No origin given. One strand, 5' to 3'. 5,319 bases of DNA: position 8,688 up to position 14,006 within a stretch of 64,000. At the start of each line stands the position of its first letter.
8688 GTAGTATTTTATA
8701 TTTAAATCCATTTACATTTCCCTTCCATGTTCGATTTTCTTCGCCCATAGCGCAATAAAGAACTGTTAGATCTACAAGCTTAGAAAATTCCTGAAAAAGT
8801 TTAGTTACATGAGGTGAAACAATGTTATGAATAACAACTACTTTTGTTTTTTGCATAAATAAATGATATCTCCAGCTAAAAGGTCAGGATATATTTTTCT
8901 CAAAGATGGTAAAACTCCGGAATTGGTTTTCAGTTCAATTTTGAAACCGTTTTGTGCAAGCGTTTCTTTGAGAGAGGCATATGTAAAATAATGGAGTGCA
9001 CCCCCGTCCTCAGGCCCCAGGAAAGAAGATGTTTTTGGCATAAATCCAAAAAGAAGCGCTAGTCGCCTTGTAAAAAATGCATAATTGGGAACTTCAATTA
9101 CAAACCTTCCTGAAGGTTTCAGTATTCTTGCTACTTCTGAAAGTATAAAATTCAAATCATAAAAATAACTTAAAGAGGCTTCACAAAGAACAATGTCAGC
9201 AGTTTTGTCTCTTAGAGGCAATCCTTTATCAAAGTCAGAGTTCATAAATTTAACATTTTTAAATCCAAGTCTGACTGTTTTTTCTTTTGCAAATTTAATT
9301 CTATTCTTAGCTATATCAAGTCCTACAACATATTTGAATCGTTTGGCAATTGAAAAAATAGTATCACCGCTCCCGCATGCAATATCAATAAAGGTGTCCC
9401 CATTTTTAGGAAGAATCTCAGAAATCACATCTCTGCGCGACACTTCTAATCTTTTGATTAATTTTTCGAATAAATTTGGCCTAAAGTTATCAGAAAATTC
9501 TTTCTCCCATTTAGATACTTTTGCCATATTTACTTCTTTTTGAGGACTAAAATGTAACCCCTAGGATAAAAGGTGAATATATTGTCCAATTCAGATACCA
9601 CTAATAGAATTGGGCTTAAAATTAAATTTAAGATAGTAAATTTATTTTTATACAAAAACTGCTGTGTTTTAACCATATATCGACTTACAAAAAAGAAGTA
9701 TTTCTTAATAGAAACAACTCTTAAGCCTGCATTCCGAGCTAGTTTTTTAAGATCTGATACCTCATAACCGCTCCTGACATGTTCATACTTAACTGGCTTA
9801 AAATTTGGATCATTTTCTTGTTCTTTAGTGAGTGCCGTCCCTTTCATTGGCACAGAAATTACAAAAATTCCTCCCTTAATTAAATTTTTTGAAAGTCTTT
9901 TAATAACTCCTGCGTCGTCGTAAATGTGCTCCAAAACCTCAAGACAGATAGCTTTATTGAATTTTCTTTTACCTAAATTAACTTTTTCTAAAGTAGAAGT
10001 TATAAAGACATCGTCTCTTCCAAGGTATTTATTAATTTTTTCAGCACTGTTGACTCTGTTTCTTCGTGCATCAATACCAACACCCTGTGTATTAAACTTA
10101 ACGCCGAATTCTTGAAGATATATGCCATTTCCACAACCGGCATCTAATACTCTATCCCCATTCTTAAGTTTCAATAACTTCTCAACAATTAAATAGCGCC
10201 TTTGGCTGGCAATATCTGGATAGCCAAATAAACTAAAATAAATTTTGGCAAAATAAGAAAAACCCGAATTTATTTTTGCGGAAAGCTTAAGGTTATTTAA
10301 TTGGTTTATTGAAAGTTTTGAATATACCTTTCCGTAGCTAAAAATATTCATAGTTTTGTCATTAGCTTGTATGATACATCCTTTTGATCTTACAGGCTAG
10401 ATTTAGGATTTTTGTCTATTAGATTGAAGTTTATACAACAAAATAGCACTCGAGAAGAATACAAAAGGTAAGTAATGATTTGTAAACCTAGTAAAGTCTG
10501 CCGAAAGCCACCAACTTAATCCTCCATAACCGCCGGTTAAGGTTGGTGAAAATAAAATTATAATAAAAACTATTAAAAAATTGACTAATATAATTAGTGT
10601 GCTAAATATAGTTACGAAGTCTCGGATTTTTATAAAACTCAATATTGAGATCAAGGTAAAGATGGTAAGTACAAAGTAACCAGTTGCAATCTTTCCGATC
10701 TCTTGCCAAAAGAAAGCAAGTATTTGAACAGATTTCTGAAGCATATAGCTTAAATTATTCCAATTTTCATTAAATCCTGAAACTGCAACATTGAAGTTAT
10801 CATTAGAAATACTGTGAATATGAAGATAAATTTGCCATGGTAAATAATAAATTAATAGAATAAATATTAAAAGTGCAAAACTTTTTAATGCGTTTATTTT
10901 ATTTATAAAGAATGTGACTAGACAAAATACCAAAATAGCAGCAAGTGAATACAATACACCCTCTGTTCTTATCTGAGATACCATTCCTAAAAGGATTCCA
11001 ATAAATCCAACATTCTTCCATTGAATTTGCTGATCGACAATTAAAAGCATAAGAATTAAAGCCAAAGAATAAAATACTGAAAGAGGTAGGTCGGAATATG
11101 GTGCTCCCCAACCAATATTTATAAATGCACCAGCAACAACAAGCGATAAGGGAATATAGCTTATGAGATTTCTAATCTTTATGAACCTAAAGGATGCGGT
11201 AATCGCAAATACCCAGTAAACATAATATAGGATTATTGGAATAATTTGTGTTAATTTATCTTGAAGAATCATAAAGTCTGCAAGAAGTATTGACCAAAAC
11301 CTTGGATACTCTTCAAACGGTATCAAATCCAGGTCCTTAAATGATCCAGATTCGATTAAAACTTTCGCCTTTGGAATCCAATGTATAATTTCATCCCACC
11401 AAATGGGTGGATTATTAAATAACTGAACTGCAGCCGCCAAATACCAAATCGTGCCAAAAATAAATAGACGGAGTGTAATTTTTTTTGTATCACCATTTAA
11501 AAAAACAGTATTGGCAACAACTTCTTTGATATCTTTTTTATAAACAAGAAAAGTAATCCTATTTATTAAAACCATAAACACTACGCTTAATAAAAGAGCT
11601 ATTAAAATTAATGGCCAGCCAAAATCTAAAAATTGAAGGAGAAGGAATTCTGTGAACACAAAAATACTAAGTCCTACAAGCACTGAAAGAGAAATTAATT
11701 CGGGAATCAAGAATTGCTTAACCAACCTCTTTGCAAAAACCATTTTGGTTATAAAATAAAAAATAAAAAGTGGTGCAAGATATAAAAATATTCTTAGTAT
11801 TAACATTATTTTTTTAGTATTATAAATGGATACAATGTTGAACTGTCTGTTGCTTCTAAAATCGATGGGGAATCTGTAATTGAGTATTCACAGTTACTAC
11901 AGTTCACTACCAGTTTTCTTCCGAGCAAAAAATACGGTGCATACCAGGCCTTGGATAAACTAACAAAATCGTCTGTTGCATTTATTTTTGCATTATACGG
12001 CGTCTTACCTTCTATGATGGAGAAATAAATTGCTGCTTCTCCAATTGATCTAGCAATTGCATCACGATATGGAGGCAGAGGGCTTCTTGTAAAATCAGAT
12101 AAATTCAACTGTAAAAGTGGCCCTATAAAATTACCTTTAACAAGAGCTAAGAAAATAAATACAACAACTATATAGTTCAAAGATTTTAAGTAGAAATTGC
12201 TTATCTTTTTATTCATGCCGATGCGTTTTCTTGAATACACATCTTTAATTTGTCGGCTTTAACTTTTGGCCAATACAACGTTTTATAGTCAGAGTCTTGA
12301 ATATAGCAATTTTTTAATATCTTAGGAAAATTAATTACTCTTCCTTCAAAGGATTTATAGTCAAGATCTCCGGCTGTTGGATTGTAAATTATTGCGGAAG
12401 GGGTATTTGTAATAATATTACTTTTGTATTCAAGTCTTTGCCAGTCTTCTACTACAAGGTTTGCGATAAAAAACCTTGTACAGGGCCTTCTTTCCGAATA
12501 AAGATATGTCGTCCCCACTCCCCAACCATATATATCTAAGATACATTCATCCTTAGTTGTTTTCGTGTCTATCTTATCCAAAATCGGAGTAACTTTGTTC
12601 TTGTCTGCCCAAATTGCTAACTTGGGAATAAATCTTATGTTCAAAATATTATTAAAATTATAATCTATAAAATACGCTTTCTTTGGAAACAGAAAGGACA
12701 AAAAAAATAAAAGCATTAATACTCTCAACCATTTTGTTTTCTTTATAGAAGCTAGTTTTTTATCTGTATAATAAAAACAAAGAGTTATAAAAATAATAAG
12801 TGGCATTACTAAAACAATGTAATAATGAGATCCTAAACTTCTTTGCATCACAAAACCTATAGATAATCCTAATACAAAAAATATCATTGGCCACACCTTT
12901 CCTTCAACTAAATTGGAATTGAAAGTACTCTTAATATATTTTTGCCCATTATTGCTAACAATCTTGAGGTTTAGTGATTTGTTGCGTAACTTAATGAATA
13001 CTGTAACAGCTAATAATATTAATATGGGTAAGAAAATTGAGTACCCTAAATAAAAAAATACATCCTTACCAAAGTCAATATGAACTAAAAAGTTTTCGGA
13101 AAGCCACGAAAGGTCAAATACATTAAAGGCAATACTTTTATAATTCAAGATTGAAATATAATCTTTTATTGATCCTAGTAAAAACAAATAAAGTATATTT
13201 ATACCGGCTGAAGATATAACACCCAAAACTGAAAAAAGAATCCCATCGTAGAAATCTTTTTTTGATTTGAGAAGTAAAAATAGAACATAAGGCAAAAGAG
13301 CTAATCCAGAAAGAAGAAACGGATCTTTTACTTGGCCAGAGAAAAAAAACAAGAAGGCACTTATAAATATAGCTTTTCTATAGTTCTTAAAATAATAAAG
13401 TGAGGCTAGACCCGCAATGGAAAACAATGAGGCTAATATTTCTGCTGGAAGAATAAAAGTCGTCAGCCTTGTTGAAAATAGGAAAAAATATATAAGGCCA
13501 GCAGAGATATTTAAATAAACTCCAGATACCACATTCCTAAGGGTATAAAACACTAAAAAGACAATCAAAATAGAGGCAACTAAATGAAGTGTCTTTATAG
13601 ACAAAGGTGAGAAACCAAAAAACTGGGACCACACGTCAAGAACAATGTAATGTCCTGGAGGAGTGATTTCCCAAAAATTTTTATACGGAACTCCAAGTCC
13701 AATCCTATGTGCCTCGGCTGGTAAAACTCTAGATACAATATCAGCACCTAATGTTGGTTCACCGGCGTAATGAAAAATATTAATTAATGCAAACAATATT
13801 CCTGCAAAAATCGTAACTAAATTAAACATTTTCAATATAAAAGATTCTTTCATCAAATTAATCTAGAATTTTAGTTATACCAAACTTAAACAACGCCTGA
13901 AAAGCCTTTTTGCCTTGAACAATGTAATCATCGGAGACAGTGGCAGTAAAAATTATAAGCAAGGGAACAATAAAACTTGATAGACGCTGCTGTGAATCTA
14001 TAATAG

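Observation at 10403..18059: Block of six consecutive uncharacterised polytopic membrane proteins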

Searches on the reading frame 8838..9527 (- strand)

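Call 5: search_protein_families(library=pfam, proteins=[window:8838-9527:-], max_evalue=0.1)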
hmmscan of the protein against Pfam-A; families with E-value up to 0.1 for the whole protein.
window:8838-9527:- (229 aa): 26 families (the best 25 are shown)
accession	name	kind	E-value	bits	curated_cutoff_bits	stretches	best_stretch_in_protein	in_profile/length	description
PF13847.12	Methyltransf_31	-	5.6e-24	84.9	27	1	41-148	2-113/145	Methyltransferase domain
PF08241.18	Methyltransf_11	-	5.1e-20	72.3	21.2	1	48-144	2-95/95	Methyltransferase domain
PF13649.12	Methyltransf_25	-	2.1e-17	64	27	1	47-140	2-97/97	Methyltransferase domain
PF01209.24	Ubie_methyltran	-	2.7e-16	60.1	20.1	1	31-151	36-159/233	ubiE/COQ5 methyltransferase family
PF08242.18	Methyltransf_12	-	1.5e-13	51.8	30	1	47-142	1-98/98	Methyltransferase domain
PF13489.12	Methyltransf_23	-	1.5e-12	48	27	1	32-198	10-162/164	Methyltransferase domain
PF07021.18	MetW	-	9.8e-08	32.3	21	1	36-198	8-163/193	Methionine biosynthesis protein MetW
PF02390.23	Methyltransf_4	-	1.9e-05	24.7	24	1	45-99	4-60/173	Putative methyltransferase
PF02353.26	CMAS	-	9.8e-05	22.2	27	1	41-143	61-163/273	Mycolic acid cyclopropane synthetase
PF01189.24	Methyltr_RsmB-F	-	0.00018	21.6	27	1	40-102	6-71/199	16S rRNA methyltransferase RsmB/F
PF05148.21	Methyltransf_8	-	0.00042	20.7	27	1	78-144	92-156/219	Hypothetical methyltransferase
PF03291.22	mRNA_G-N7_MeTrfase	-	0.0005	19.7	26.6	1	45-156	64-192/315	mRNA (guanine-N(7))-methyltransferase domain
PF05175.20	MTS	-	0.00072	19.7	23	1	37-116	25-105/170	Methyltransferase small domain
PF01555.25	N6_N4_Mtase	-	0.0011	19.4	26.7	0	38-82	177-221/221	DNA methylase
PF09445.16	Methyltransf_15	-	0.0012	18.9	22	1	45-101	3-60/165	RNA cap guanine-N2 methyltransferase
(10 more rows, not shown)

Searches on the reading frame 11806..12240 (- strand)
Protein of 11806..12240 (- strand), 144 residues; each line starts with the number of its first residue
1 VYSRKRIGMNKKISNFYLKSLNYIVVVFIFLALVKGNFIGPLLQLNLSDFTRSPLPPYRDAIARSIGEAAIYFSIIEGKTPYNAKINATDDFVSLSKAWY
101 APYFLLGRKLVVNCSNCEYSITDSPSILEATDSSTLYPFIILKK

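Call 5: search_protein_families(library=pfam, proteins=[window:11806-12240:-], max_evalue=0.1)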
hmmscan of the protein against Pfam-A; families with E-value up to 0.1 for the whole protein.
window:11806-12240:- (144 aa): 0 families

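Call 53: find_related_loci(query=A8, collection=metagenome_contigs, flank=6000)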
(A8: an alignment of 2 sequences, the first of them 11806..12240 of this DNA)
Query A8 (144 aa) in metagenome_contigs; peptide patterns used: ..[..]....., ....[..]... (x = any residue, [..] = any of these).
149 stretches matched a pattern, but none encodes a relative of the query by tblastn (E <= 1e-3).

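Call 68: search_protein_families(library=ncbifam, proteins=[window:11806-12240:-], max_evalue=0.01)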
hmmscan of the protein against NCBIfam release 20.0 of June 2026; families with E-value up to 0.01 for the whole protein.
window:11806-12240:- (144 aa): 0 families

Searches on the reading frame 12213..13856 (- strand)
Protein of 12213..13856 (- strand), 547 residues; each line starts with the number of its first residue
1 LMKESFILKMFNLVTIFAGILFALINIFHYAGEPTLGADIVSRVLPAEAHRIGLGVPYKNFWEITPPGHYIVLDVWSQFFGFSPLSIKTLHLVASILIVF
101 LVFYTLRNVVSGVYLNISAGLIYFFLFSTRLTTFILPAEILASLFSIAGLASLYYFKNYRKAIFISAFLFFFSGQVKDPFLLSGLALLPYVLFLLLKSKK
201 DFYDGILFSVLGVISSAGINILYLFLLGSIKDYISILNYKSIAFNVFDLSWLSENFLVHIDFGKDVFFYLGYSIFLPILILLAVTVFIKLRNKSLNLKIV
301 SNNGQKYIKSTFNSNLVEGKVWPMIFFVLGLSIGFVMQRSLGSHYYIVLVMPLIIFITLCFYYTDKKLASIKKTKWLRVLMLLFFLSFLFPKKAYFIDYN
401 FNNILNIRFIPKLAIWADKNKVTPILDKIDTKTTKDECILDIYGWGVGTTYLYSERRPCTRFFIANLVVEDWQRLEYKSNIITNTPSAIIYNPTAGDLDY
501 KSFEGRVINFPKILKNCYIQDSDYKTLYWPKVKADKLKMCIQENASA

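Call 5: search_protein_families(library=pfam, proteins=[window:12213-13856:-], max_evalue=0.1)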
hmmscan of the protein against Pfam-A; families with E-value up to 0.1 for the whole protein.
window:12213-13856:- (547 aa): 0 families

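Call 28: find_homologous_proteins(query=window:12213-13856:-, max_evalue=0.001)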
Query window:12213-13856:- (547 aa): 6 proteins with E <= 0.001 among 8000 candidates.
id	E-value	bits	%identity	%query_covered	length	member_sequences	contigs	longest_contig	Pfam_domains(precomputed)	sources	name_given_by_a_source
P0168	0.0e+0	1187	100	98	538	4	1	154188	-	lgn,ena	-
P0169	1.7e-202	692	56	99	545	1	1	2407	-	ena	-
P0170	1.3e-190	653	55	99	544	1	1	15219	-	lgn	-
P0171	4.7e-186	638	52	99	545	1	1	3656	-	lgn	-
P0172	3.6e-61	226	31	97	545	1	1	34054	-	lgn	-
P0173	4.4e-13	67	24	58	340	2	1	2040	-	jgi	jgi:hypothetical protein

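Call 29: find_encoding_contigs(protein=P0168, flank=3000, max_places=3)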
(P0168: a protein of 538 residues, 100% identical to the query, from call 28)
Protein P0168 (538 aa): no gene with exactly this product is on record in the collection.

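Call 68: search_protein_families(library=ncbifam, proteins=[window:12213-13856:-], max_evalue=0.01)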
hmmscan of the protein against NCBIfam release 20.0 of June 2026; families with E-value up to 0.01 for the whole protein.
window:12213-13856:- (547 aa): 0 families

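Call 85: list_cluster_members(proteins=[P0168, P0001, P0156, P0006, P0007, P0063, P0092, L003:5552-6490:+, L005:8796-9782:+, L003:7820-9397:+])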
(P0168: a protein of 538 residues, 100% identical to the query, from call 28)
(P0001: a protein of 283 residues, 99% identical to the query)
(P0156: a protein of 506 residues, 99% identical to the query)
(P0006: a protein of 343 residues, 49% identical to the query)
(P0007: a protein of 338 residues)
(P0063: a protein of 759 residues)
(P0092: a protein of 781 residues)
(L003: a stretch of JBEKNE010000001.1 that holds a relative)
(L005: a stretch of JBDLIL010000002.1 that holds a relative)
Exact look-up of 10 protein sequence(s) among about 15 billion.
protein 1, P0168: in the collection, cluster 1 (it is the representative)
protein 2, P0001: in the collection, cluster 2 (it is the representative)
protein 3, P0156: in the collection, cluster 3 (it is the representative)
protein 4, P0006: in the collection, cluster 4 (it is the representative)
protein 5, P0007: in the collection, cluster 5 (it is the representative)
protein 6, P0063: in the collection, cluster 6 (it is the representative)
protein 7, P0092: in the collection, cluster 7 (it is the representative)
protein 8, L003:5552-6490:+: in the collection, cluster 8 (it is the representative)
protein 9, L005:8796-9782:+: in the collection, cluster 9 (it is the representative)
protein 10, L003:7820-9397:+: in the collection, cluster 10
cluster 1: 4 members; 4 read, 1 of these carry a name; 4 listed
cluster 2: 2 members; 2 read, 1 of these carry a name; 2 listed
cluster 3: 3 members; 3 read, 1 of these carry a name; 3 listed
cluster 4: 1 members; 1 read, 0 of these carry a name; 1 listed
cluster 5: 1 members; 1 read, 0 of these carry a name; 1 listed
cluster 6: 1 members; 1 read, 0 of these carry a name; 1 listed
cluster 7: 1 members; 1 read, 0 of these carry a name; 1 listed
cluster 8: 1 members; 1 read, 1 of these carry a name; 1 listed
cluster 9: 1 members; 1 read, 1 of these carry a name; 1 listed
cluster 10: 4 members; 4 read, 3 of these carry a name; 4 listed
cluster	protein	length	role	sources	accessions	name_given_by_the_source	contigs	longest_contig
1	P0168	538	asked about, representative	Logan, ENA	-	-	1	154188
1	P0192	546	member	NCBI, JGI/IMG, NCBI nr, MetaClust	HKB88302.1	MAG TPA: hypothetical protein VKC53_01495 [Patescibacteria group bacterium] | hypothetical protein [Patescibacteria group bacterium] | \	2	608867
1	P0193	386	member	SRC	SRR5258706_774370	-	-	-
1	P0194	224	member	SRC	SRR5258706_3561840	-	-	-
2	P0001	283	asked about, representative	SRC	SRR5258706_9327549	-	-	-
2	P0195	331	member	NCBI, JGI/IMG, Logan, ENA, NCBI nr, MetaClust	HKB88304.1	MAG TPA: hypothetical protein VKC53_01505 [Patescibacteria group bacterium] | hypothetical protein [Patescibacteria group bacterium] | \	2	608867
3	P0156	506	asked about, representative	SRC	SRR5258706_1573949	-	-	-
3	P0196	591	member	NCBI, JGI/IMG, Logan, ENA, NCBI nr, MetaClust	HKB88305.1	MAG TPA: hypothetical protein VKC53_01510 [Patescibacteria group bacterium] | hypothetical protein [Patescibacteria group bacterium] | \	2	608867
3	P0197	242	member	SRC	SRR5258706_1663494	-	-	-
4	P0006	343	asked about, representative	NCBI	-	-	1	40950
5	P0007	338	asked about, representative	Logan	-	-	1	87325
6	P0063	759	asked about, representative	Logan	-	-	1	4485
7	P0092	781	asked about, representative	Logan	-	-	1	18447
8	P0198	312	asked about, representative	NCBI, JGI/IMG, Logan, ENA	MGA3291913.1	MAG: hypothetical protein ABSC49_02060 [Candidatus Microgenomates bacterium] | hypothetical protein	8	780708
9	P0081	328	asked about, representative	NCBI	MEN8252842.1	MAG: hypothetical protein ABFQ62_00475 [Patescibacteria group bacterium]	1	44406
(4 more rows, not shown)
